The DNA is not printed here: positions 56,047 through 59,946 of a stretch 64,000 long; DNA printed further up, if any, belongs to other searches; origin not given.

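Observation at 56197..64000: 2471-aa membrane-anchored giant protein of unknown function translationally coupled to YigZ (IMPACT family)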

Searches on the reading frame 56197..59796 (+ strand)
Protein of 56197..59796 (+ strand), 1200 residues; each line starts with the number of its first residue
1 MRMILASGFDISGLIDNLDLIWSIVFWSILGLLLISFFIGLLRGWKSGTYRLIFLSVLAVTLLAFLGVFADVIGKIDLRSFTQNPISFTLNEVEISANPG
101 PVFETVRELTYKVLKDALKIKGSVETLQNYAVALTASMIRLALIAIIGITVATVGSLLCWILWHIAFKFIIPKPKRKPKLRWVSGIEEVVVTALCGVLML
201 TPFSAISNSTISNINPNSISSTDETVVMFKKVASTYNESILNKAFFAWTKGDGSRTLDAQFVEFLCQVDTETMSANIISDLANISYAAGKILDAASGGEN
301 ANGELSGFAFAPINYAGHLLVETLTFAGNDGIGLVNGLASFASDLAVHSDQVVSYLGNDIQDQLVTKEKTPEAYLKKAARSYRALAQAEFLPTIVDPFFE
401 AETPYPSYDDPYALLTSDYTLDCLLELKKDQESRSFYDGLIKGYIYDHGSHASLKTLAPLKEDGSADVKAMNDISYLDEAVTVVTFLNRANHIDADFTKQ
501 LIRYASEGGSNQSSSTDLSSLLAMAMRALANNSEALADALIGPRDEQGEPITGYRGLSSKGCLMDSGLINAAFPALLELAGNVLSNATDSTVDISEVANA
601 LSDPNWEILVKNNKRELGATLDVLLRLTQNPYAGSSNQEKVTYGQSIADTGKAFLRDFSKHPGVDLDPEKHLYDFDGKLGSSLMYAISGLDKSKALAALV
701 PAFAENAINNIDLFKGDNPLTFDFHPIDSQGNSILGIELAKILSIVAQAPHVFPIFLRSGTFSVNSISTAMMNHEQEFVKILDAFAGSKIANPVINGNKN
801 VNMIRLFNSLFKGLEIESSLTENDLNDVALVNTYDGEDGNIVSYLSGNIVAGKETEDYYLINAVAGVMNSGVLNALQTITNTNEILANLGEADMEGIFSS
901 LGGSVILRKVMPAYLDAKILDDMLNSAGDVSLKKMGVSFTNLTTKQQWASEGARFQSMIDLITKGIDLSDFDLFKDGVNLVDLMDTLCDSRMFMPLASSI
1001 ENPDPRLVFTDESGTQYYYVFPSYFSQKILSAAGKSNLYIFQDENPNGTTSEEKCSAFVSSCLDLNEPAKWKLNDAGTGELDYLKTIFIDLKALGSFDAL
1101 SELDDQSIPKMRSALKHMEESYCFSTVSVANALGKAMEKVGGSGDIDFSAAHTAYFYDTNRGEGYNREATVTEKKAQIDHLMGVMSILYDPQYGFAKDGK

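Call 47: predict_structure(alignment_id=A5)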
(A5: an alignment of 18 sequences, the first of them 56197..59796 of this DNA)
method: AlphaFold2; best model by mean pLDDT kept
length: 1200 residues; sequences in the alignment: 18
mean_pLDDT: 76.1   pTM: 0.60
mean pLDDT of the five models: 76.1, 75.1, 71.4, 70.7, 69.8
residues with pLDDT >= 90: 134; 70-90: 739; 50-70: 257; < 50: 70
segments of 3 or more residues with pLDDT < 50: 1-10, 125-127, 249-278, 509-515, 878-882, 1197-1200
pLDDT, mean of each block of 10 residues (from residue 1): 33 61 74 76 69 76 72 75 68 72 78 68 51 63 76 79 70 56 74 70 58 53 57 66 58 43 32 44 61 71 75 88 67 71 87 84 79 85 81 65 69 88 88 87 77 59 69 84 90 89 66 55 89 90 86 83 84 79 67 76 82 91 93 90 94 89 81 83 92 87 76 63 87 89 86 69 63 85 87 87 81 74 86 86 89 87 75 51 57 80 85 77 67 82 87 83 63 71 85 88 85 86 87 80 85 89 88 86 89 78 80 91 90 82 55 80 81 89 81 56
secondary structure, 60 per line:
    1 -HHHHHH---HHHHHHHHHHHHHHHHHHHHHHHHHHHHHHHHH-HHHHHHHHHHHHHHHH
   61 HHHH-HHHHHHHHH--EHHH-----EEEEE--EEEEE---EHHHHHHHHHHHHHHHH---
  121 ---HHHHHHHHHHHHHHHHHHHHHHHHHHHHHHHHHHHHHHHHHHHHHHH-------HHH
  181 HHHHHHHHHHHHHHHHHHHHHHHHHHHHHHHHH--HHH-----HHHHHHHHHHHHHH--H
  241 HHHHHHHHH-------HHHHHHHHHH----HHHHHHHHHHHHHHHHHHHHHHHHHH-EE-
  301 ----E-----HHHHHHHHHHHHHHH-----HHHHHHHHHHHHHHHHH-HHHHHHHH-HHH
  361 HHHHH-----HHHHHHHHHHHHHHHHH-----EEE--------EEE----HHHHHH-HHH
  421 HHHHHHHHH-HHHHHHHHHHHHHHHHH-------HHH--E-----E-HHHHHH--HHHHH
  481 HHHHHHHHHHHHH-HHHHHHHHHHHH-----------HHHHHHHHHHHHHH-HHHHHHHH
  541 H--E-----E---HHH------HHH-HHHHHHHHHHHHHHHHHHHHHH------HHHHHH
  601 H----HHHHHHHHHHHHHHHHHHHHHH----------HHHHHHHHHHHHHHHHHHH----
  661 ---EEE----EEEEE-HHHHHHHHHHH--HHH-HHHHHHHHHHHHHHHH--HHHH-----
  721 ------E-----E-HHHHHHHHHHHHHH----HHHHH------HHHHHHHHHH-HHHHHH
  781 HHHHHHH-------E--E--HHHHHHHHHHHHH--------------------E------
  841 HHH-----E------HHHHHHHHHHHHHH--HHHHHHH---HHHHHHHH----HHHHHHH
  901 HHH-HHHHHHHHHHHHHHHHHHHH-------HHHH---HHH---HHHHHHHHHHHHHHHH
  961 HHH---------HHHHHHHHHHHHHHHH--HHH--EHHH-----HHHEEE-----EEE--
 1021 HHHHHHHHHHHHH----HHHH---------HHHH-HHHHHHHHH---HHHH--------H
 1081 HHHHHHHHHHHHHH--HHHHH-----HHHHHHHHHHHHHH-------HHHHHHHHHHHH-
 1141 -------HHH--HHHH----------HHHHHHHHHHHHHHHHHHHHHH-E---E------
elements in order (helices of 4 or more, strands of 3 or more residues): H2-7 H11-43 H45-64 H66-74 E86-90 E93-97 H102-117 H124-170 H178-213 H224-237 H240-249 H257-266 H271-296 H311-325 H331-347 H349-356 H358-365 H371-387 E393-395 E404-406 H411-416 H418-429 H431-447 H468-473 H476-493 H495-506 H518-531 H533-541 H567-588 H595-601 H606-627 H638-656 E664-666 E671-675 H677-687 H694-709 H712-715 H735-748 H753-757 H764-773 H775-787 H801-813 H856-869 H872-878 H882-889 H894-903 H905-924 H932-935 H945-963 H973-988 E1008-1010 E1016-1018 H1021-1033 H1038-1041 H1051-1054 H1056-1064 H1068-1071 H1080-1094 H1097-1101 H1107-1120 H1128-1139 H1153-1156 H1167-1188
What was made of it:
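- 56197..56826 (+): N-terminal four-TM anchor (residues 1-210). It carries the conserved cytoplasmic-loop motifs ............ and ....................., and an outside loop of about 55 aa between TM2 and TM3. AF2 helices 11-43, 45-74, 124-170 and 178-213 (call 47).
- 56827..58146 (+): Conserved all-helical region next to the membrane (residues 211-650), including the near-invariant stretch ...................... (about 540-568) and NxKxEFG (612-618). AF2 secondary structure (call 47).
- Checked: AlphaFold2 models them as four long helices, 11-43, 45-74, 124-170 and 178-213 (call 47), so there are four TM helices, not five.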

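Call 53: fold_search(model_id=the predicted structure, library=pdb)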
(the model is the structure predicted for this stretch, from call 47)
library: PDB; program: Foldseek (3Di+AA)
matches with E <= 10: 174; with E <= 0.001: 0
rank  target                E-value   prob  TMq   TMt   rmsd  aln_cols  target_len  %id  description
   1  7vf5_A                1.2e-02  0.28  0.10  0.10  42.2      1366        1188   10  Human m6A-METTL associated complex (WTAP, VIRMA, and HAKAI) (released 2022-09-14)
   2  7vf2_A                2.9e-02  0.16  0.09  0.09  42.7      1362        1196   11  Human m6A-METTL associated complex (WTAP, VIRMA, ZC3H13, and HAKAI) (released 2022-09-14)
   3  2z5j                  5.9e-02  0.12  0.07  0.09  30.1       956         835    9  Free Transportin 1 (released 2007-10-23)
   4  7pe8_A                5.9e-02  0.08  0.07  0.05  50.2      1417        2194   12  cryo-EM structure of DEPTOR bound to human mTOR complex 2, focussed on one protomer (released 2021-09-08)
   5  5vch_A                8.0e-02  0.13  0.09  0.10  44.2      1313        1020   11  Crystal structure of full-length Kluyveromyces lactis Kap123 (released 2017-11-01)
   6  7wkk_A                8.7e-02  0.13  0.10  0.08  47.9      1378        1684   11  Cryo-EM structure of the IR subunit from X. laevis NPC (released 2022-03-30)
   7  5j3v_B                1.0e-01  0.13  0.08  0.10  36.1       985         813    8  Crystal structure of human Karyopherin-beta2 bound to the histone H3 tail (released 2016-09-21)
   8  7jq9                  1.3e-01  0.11  0.10  0.07  35.4      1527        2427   10  Cryo-EM structure of human HUWE1 (released 2021-07-28)
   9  4xri                  1.4e-01  0.15  0.10  0.12  36.8      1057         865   10  Crystal Structure of Importin Beta in an Ammonium Sulfate Condition (released 2016-01-27)
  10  6qx9_B1               1.5e-01  0.13  0.09  0.11  36.6       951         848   10  Structure of a human fully-assembled precatalytic spliceosome (pre-B complex). (released 2019-04-17)
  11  7mq8_LM               1.5e-01  0.12  0.11  0.08  38.7      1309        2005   11  Cryo-EM structure of the human SSU processome, state pre-A1 (released 2021-09-22)
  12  1ukl_A                2.1e-01  0.14  0.11  0.13  37.1      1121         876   10  Crystal structure of Importin-beta and SREBP-2 complex (released 2003-12-09)
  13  2qmr_D                2.6e-01  0.11  0.09  0.11  31.5       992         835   10  Karyopherin beta2/transportin (released 2007-10-30)
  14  9g8r_B                2.7e-01  0.06  0.08  0.08  40.2      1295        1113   10  human SKI7-SKI238 complex in the open state (released 2024-10-16)
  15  9dgq_n                2.7e-01  0.04  0.06  0.02  80.2      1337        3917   10  Structure of dynein-1 on microtubules (released 2025-09-10)
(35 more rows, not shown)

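Call 69: search_protein_representatives(alignment_id=A8)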
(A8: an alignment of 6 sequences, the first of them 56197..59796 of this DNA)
Query: 6 sequences, 1165 profile positions. Proteins with E-value up to 0.001 (for the whole library): 282; up to 1e-10: 227; up to 1e-30: 171. The best 150 are listed.
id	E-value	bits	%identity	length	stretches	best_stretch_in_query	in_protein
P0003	0.0e+00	1704.9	-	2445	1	1-1165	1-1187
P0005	0.0e+00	1696.6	-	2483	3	3-1165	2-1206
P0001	0.0e+00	1630.2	-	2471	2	2-1162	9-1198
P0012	0.0e+00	1355.3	-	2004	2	1-1165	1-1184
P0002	0.0e+00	1238.4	-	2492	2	3-1163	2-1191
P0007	0.0e+00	1144.3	-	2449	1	3-1155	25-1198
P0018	0.0e+00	1046.0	-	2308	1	2-1163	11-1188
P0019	1.9e-293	993.2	-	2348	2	168-1163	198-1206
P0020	3.4e-272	922.8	-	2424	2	1-1145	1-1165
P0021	3.7e-248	843.2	-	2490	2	14-1158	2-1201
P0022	5.7e-247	839.3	-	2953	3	2-1154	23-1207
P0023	5.7e-242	822.7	-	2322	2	4-1163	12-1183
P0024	8.3e-240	815.5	-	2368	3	4-1165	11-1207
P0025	1.4e-238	811.4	-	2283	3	2-1162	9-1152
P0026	2.3e-237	807.4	-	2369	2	2-1165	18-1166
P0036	2.4e-169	582.2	-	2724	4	3-1163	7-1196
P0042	2.2e-156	539.2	-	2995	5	6-1163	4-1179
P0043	4.4e-155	534.9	-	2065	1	1-1156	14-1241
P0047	1.2e-150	520.2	-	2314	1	2-1165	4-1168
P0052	3.4e-142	492.3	-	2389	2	2-1165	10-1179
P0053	8.5e-142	490.9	-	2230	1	1-1165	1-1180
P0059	5.7e-140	484.9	-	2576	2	3-1165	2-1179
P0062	6.8e-139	481.3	-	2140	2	1-1156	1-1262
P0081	9.9e-122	424.5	-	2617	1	2-1023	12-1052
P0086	5.6e-118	412.0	-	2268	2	3-1165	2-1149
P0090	3.5e-115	402.8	-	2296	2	2-1165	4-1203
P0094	1.5e-112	394.1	-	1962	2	10-1150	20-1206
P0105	5.1e-103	362.5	-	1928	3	9-1155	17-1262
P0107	1.2e-102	361.3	-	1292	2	170-1165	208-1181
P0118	1.3e-80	288.3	-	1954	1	9-1153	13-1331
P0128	8.8e-57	209.4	-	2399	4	378-1165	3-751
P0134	1.2e-51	192.4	-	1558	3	11-436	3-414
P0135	4.3e-50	187.2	-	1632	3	15-388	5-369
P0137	2.3e-48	181.5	-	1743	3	19-455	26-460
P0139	2.4e-47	178.1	-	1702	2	6-388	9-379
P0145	1.1e-44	169.3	-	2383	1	17-1155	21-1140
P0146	1.9e-43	165.2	-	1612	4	11-484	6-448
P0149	9.4e-42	159.6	-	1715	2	14-395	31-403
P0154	4.2e-40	154.1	-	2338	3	18-482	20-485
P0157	8.5e-40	153.1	-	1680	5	5-342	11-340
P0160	1.9e-37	145.3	-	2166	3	17-1139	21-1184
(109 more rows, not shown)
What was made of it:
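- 56827..58146 (+): For many short-subfamily proteins (about 1,550-1,750 aa) the best-scoring stretch covers about the first 390-480 of 1165 profile positions (call 69).
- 282 representative clusters, 171 of them at E<=1e-30 (call 69).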

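Call 70: list_cluster_members(proteins=[P0134, P0135, P0137, P0139, P0146, P0149, P0154, P0157, P0160, P0042])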
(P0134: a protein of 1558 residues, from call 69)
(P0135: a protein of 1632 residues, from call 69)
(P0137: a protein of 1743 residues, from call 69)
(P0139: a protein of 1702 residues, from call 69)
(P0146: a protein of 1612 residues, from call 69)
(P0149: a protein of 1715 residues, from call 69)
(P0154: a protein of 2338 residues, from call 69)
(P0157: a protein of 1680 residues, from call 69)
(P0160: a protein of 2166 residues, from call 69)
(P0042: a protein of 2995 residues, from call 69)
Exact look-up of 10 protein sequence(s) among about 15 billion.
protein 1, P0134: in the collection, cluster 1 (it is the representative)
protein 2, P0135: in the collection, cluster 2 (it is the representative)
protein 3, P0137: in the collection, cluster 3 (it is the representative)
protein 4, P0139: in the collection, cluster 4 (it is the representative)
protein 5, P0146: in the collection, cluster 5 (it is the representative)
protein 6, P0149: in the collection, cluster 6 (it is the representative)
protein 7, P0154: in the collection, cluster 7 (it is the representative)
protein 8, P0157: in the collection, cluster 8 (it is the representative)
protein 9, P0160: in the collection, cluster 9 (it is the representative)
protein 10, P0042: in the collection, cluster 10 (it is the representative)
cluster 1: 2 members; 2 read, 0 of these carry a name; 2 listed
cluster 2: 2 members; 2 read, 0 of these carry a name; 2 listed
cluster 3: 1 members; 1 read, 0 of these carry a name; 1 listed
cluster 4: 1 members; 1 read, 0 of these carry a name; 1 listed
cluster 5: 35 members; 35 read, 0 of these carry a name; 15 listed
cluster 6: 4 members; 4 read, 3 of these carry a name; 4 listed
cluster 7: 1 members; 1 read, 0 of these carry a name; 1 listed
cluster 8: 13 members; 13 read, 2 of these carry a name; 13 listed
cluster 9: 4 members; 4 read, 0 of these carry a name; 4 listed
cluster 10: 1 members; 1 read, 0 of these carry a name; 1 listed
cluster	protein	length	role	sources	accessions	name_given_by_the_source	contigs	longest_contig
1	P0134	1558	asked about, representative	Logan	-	-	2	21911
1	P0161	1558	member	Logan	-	-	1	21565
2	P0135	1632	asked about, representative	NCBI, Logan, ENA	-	-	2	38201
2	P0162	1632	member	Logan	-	-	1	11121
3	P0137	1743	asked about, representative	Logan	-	-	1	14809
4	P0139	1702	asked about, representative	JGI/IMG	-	-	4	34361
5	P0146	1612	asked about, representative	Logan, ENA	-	-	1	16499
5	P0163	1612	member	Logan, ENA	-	-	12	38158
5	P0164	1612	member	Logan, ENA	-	-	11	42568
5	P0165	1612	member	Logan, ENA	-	-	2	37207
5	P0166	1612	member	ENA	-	-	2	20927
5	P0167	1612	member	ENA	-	-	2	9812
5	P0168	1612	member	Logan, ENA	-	-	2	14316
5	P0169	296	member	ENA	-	-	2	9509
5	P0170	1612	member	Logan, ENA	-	-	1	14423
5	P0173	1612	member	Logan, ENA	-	-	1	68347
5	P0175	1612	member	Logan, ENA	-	-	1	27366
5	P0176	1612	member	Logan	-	-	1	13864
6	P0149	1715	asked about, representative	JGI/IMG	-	hypothetical protein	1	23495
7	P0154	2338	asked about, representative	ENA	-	-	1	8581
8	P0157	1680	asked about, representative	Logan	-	-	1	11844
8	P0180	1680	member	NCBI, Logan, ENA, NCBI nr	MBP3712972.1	MAG: hypothetical protein J6I69_00145 [Bacilli bacterium] | hypothetical protein [Bacilli bacterium]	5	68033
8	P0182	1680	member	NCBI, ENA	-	-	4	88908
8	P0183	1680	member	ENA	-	-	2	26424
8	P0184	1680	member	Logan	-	-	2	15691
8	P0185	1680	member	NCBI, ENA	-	-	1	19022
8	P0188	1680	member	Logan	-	-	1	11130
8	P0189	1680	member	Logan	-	-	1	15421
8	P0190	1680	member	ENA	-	-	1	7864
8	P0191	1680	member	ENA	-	-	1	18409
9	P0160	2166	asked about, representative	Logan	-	-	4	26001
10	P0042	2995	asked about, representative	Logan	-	-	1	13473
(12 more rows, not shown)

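Call 71: search_protein_families(library=pfam, proteins=[P0134, P0137, P0146, P0154, P0157], max_evalue=0.01)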
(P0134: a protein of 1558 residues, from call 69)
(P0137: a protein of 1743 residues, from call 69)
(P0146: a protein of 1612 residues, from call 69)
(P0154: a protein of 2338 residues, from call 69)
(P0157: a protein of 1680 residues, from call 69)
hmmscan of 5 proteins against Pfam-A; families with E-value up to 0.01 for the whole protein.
P0134 (1558 aa): 2 families
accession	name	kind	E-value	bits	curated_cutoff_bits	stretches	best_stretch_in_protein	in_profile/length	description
PF02674.22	Colicin_V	-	0.001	19.5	29.3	1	14-187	5-124/144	Colicin V production protein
PF18609.8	SAM_Exu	-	0.007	17.1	28.9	0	1026-1072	25-71/72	Exuperantia SAM-like domain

P0137 (1743 aa): 0 families

P0146 (1612 aa): 0 families

P0154 (2338 aa): 4 families
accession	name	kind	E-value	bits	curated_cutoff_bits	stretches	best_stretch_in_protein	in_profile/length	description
PF02674.22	Colicin_V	-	0.00061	20.2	29.3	1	22-140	3-75/144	Colicin V production protein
PF08204.17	V-set_CD47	-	0.00076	19.7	21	0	1497-1534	39-78/111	CD47 immunoglobulin-like domain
PF24302.1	DUF7484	-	0.00083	19.2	27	0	1526-1565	173-212/270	Family of unknown function (DUF7484)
PF11360.13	DUF3110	-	0.0068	17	20.2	0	1632-1674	18-58/84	Protein of unknown function (DUF3110)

P0157 (1680 aa): 0 families

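Call 75: find_encoding_contigs(protein=P0182, flank=8000, max_places=1)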
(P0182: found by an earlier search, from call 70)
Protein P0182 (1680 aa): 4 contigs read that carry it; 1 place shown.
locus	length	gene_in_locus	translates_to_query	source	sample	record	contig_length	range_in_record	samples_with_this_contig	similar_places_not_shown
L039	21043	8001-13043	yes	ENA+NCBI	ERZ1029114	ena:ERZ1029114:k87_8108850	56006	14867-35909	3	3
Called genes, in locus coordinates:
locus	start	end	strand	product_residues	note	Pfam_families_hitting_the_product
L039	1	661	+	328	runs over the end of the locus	PF01595:CNNM, PF00571:CBS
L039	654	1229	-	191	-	-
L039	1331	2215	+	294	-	PF02645:DegV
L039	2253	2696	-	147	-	PF12641:Flavodoxin_3 (weak), PF12724:Flavodoxin_5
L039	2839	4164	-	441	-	PF00535:Glycos_transf_2 (weak), PF13641:Glyco_tranf_2_3, PF13632:Glyco_trans_2_3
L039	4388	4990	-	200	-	-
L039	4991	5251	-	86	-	-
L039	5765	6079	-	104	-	PF00085:Thioredoxin, PF13098:Thioredoxin_2 (weak)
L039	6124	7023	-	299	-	PF05857:TraX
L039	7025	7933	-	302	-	PF02517:Rce1-like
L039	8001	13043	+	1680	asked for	-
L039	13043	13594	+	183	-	PF01205:Impact_N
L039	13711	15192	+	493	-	PF13187:Fer4_9 (faint), PF00037:Fer4 (faint), PF12797:Fer4_2 (faint), PF12837:Fer4_6 (weak), PF12838:Fer4_7 (weak), PF14697:Fer4_21 (weak), PF25160:LdpA_Fe-S-bd, PF02906:Fe_hyd_lg_C, +3 more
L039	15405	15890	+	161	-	PF01257:2Fe-2S_thioredx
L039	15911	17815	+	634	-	PF01257:2Fe-2S_thioredx, PF01512:Complex1_51K, PF10531:SLBB (weak), PF10589:NADH_4Fe-4S, PF00037:Fer4 (weak), PF13237:Fer4_10 (weak), PF12838:Fer4_7, PF00037:Fer4, +3 more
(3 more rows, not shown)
